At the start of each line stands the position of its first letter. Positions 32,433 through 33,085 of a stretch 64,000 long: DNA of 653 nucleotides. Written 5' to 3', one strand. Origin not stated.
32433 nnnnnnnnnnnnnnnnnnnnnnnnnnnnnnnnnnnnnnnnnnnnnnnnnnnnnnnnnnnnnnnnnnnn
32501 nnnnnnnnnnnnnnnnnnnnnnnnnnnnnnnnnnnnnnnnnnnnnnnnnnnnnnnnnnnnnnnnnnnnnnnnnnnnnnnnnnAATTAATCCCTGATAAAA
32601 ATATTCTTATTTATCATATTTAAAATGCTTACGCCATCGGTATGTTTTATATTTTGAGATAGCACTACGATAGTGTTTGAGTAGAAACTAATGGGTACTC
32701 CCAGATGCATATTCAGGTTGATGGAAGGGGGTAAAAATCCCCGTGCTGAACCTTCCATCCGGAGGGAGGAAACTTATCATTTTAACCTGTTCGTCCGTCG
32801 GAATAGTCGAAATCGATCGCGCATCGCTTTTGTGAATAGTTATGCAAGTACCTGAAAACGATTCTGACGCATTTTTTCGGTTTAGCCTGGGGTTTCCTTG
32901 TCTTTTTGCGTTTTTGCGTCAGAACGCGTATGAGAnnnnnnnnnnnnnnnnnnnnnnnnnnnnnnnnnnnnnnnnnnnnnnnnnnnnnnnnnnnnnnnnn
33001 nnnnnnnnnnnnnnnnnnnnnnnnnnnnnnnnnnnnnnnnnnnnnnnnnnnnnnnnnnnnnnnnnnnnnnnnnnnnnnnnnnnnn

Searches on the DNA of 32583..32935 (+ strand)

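Call 88: search_dna_similar(query=window:32583-32935:+, collection=plasmids, mode=near, max_rows=30, rows=spread)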
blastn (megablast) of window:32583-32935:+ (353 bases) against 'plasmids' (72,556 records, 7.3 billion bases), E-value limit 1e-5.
Records with a match: 13; places in all: 13; records where one place covers at least 80% of the query: 12.
Best place of each record, by identity: >=99% 7; 90-95% 4; 80-90% 2.
By first word of the organism name: Escherichia 13.
By predicted mobility (MOB-suite, as given by PLSDB): conjugative 8; mobilizable 5.
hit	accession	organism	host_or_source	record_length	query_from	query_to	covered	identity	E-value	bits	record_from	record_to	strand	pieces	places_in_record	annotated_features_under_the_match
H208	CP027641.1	Escherichia coli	Homo sapiens,stool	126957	1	353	100%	100.0%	0e+0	652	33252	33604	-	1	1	none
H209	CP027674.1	Escherichia coli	Homo sapiens,stool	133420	1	353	100%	100.0%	0e+0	652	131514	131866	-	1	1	none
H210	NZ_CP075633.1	Escherichia coli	Homo sapiens,stool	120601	1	353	100%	100.0%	0e+0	652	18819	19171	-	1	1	none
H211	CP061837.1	Escherichia coli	Sheep,cell culture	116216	1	353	100%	100.0%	0e+0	652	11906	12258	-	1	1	none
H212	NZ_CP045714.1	Escherichia coli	Homo sapiens,feces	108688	1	353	100%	100.0%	0e+0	652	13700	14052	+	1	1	none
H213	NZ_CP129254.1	Escherichia coli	Homo sapiens,anal swab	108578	1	353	100%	100.0%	0e+0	652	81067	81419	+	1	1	none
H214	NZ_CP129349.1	Escherichia coli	Homo sapiens,stool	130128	1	353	100%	100.0%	0e+0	652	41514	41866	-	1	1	none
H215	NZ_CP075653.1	Escherichia coli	Homo sapiens,stool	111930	1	346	98%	94.6%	7e-150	536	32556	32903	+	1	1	none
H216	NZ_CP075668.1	Escherichia coli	Homo sapiens,stool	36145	1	353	100%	91.8%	5e-136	490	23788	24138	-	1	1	none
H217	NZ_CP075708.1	Escherichia coli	Homo sapiens,stool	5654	1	353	100%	91.5%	2e-135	488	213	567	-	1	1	none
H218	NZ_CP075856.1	Escherichia coli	Homo sapiens,stool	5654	1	353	100%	91.5%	2e-135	488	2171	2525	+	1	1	none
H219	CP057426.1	Escherichia coli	culture,Pooled pig faecal samples ...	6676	1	293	83%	88.8%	2e-96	359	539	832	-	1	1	none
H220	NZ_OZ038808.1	Escherichia coli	-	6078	152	346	55%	87.3%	2e-55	222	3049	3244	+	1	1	hypothetical protein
